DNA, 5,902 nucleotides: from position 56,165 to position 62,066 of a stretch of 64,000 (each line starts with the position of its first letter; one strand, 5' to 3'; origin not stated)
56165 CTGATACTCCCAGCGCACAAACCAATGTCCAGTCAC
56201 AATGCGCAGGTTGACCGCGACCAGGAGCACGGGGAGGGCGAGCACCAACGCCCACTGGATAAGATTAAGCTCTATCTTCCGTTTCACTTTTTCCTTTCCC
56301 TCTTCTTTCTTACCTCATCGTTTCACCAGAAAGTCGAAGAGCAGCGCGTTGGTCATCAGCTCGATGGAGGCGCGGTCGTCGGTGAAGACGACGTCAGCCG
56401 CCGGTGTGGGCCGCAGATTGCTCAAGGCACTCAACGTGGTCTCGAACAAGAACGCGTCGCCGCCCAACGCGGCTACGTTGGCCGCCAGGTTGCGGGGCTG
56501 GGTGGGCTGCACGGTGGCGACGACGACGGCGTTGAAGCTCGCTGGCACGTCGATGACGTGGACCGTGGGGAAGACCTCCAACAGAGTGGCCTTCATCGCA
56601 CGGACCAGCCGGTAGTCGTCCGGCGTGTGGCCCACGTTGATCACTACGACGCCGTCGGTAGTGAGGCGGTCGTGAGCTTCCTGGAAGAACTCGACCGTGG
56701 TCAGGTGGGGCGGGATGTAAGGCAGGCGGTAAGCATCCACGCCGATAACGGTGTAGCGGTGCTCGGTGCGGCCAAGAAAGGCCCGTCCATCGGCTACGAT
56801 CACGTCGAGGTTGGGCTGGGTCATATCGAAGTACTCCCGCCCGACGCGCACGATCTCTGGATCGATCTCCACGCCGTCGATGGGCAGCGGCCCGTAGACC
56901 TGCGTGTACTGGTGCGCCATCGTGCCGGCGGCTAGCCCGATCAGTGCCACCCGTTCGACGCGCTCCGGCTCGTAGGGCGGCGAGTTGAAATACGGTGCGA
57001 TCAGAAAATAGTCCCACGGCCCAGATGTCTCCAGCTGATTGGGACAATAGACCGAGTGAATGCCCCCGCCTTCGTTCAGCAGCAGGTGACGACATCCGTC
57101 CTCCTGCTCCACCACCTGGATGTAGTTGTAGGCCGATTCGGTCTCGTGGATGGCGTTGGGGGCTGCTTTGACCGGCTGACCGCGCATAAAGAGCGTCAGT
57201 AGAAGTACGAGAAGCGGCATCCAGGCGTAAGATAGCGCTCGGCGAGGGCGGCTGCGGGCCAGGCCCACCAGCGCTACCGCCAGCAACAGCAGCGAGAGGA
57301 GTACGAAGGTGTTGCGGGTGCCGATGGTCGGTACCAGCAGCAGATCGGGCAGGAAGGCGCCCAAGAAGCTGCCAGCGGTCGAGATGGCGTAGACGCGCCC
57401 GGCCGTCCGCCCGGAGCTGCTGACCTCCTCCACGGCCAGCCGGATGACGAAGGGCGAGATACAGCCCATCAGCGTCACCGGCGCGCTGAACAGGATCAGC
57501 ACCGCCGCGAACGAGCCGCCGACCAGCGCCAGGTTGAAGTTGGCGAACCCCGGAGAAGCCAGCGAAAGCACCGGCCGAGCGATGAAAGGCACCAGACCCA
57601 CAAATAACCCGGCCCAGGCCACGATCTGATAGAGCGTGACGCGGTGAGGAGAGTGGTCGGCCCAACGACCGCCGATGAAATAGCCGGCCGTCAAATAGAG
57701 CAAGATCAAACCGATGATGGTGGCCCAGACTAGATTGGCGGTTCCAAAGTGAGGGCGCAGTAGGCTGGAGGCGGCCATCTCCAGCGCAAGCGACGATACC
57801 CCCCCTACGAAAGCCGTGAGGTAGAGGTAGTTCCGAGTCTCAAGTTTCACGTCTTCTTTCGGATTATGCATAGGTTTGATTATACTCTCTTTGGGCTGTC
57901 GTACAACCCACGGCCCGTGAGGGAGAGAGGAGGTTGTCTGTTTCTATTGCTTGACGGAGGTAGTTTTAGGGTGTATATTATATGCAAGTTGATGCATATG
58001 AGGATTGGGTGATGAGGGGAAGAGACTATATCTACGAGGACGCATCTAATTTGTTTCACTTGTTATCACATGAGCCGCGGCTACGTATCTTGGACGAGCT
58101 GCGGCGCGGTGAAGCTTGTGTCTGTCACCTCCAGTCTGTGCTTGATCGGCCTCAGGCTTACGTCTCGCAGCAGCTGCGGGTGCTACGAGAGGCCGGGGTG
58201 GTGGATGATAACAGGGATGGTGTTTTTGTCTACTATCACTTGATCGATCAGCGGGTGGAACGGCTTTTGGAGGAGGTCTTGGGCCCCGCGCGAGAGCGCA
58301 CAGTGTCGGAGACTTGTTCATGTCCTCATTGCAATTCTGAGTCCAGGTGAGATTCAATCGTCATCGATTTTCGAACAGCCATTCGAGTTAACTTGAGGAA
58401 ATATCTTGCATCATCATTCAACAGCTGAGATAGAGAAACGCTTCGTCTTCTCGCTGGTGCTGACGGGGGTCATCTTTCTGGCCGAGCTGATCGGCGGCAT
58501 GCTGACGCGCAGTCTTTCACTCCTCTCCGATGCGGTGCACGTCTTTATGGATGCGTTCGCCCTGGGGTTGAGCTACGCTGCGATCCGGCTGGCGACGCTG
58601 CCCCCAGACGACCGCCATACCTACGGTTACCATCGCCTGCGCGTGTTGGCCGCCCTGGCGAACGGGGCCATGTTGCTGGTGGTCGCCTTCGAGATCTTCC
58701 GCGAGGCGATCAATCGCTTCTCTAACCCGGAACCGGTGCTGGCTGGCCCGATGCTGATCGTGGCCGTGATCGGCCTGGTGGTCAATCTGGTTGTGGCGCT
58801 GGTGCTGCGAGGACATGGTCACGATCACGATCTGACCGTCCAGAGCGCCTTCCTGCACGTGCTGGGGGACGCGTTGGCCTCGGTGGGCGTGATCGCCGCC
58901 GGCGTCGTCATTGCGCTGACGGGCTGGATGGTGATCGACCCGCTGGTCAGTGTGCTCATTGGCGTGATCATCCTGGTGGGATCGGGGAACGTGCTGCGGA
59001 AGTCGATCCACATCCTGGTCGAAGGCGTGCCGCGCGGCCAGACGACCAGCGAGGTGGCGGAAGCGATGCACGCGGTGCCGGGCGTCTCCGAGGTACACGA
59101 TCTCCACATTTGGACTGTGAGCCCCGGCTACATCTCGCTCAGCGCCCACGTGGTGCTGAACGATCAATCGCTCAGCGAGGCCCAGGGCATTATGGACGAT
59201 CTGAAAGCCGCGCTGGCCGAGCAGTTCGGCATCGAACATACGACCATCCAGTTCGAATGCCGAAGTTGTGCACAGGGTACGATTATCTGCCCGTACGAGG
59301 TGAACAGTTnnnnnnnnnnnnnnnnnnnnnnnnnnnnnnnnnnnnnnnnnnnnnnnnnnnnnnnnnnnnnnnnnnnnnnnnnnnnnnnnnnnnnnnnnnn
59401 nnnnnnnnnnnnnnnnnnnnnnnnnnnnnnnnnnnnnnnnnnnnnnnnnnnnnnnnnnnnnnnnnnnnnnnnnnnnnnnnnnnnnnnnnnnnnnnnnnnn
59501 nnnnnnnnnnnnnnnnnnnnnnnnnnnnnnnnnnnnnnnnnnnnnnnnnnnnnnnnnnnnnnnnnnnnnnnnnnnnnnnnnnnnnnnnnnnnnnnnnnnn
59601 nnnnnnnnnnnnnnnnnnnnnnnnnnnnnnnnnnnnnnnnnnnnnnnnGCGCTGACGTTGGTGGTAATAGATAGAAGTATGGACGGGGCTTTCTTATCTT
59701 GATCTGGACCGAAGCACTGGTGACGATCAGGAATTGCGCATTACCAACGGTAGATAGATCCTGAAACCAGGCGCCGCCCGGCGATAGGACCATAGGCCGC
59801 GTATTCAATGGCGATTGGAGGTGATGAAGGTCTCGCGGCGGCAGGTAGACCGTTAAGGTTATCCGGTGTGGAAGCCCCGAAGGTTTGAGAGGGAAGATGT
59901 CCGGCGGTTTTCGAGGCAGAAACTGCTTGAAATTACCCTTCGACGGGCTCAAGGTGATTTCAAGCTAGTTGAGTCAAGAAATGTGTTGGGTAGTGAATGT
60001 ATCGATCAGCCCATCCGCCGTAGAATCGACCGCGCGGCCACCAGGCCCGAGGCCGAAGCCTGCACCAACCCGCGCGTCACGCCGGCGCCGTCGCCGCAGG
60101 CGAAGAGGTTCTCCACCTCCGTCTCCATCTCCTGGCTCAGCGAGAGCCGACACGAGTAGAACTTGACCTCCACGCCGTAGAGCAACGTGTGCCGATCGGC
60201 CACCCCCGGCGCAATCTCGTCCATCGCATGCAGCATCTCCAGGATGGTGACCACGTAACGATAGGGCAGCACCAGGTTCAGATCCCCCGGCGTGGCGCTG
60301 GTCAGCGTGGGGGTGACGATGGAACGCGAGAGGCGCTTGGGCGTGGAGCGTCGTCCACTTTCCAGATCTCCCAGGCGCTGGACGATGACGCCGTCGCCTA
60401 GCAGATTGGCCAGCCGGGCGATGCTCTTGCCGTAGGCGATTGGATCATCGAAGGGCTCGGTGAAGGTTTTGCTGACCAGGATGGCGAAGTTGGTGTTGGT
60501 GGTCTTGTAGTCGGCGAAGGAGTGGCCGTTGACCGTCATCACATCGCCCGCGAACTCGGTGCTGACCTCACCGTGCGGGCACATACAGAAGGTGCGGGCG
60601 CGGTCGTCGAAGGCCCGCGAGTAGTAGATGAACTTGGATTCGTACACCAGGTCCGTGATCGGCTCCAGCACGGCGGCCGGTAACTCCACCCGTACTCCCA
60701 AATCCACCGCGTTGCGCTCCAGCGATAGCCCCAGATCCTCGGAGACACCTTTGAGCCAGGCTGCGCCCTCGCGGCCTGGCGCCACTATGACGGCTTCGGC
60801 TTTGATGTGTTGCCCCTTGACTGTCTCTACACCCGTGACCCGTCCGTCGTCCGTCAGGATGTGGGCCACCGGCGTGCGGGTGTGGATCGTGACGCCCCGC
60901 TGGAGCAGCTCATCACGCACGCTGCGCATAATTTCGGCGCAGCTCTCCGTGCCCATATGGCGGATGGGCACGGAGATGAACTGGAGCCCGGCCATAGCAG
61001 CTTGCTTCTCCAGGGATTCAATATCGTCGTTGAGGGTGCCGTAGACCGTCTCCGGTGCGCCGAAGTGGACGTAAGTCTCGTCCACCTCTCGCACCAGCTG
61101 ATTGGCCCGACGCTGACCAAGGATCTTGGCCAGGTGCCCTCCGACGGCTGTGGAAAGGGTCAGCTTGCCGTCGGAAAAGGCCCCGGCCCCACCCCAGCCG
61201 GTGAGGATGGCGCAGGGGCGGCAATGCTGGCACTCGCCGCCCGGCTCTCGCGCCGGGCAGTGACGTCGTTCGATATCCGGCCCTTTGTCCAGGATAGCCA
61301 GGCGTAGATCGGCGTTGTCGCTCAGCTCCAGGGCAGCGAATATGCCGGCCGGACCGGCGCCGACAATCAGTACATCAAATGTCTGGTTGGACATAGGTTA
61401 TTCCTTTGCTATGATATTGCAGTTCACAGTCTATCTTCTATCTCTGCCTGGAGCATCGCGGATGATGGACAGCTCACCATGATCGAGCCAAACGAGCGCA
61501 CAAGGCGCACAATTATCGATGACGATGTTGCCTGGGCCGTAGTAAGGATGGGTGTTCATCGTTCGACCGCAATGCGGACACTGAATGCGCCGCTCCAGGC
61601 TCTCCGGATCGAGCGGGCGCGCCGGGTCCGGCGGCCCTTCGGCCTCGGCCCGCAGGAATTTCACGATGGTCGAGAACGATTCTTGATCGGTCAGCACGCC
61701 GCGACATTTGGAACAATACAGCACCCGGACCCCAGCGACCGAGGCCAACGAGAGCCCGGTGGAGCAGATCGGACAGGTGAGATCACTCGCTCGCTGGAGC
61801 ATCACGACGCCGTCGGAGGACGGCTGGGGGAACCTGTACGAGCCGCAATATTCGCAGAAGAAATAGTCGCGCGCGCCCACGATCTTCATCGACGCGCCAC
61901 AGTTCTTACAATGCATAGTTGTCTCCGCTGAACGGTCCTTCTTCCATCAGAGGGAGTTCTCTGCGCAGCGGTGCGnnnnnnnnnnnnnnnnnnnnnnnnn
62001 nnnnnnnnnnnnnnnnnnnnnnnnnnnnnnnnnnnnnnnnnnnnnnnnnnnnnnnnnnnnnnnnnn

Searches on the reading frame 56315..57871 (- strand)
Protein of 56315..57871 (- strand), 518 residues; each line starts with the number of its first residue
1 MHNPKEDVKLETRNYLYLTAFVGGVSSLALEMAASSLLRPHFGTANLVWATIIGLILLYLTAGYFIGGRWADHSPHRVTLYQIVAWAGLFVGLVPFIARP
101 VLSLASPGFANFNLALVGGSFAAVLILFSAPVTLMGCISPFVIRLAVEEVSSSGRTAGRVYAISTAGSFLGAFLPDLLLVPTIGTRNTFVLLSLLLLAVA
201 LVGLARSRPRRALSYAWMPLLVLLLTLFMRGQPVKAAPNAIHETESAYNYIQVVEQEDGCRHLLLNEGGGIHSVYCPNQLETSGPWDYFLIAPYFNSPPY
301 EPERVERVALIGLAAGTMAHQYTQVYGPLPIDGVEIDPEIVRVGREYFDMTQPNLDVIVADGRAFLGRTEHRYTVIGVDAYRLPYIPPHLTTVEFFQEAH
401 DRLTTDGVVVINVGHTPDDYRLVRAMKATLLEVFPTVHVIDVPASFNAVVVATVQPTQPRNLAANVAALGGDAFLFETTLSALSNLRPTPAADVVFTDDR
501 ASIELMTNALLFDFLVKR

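Call 83: search_protein_families(library=pfam, proteins=[window:56315-57871:-], max_evalue=0.00001)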
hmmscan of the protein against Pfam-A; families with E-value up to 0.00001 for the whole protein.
window:56315-57871:- (518 aa): 1 family
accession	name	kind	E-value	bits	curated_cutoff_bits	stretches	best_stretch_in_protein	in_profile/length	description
PF01564.23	Spermine_synth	-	1.1e-09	38.6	22.9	1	305-451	19-172/186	Spermine/spermidine synthase domain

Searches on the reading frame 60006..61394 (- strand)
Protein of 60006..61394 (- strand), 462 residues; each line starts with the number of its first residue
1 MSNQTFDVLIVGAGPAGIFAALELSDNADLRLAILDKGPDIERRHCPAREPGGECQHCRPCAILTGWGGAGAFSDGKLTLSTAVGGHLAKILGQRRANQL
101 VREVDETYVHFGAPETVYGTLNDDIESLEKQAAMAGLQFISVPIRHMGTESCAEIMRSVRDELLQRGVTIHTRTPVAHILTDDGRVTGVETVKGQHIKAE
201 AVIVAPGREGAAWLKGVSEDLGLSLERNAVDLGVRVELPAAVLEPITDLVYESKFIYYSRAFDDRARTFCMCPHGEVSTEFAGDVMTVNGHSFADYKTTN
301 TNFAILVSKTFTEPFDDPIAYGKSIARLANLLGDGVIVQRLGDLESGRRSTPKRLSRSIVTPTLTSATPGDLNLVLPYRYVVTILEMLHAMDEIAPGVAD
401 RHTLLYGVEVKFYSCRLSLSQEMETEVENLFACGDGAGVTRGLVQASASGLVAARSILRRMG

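Call 83: search_protein_families(library=pfam, proteins=[window:60006-61394:-], max_evalue=0.00001)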
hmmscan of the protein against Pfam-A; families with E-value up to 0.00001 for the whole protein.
window:60006-61394:- (462 aa): 8 families
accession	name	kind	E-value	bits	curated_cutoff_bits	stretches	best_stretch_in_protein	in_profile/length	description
PF07992.20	Pyr_redox_2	-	1.5e-14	54.6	26.1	0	153-229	183-256/291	Pyridine nucleotide-disulphide oxidoreductase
PF01266.30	DAO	-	7.5e-13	49.2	27.9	1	7-221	1-217/353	FAD dependent oxidoreductase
PF00890.30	FAD_binding_2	-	1.9e-12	47.6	20.4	0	145-216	135-211/414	FAD binding domain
PF03486.20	HI0933_like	-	3.7e-11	43.4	50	0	150-225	106-179/244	HI0933-like protein Rossmann domain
PF21688.3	FAD-depend_C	-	4.4e-11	43.8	27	1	266-410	46-195/197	FAD-dependent protein, C-terminal domain-like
PF01134.28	GIDA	-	5.4e-11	42.6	22.1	0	396-460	321-386/391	Glucose inhibited division protein A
PF13738.12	Pyr_redox_3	-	1.8e-07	31.2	30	0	9-38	1-30/305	Pyridine nucleotide-disulphide oxidoreductase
PF12831.13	FAD_oxidored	-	5.2e-06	26.5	27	0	152-207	86-145/416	FAD dependent oxidoreductase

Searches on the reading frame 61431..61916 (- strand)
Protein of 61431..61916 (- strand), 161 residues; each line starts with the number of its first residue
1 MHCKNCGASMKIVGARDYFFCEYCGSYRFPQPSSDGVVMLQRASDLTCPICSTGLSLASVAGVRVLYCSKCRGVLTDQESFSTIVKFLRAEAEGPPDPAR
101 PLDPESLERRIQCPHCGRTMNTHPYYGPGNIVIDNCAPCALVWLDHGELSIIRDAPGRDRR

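Call 83: search_protein_families(library=pfam, proteins=[window:61431-61916:-], max_evalue=0.00001)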
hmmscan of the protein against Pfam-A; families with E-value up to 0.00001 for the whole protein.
window:61431-61916:- (161 aa): 1 family
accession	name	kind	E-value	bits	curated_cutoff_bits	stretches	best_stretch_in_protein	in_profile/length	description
PF13453.11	Zn_ribbon_TFIIB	-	4e-15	55.4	22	1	112-152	1-38/41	Transcription factor zinc-finger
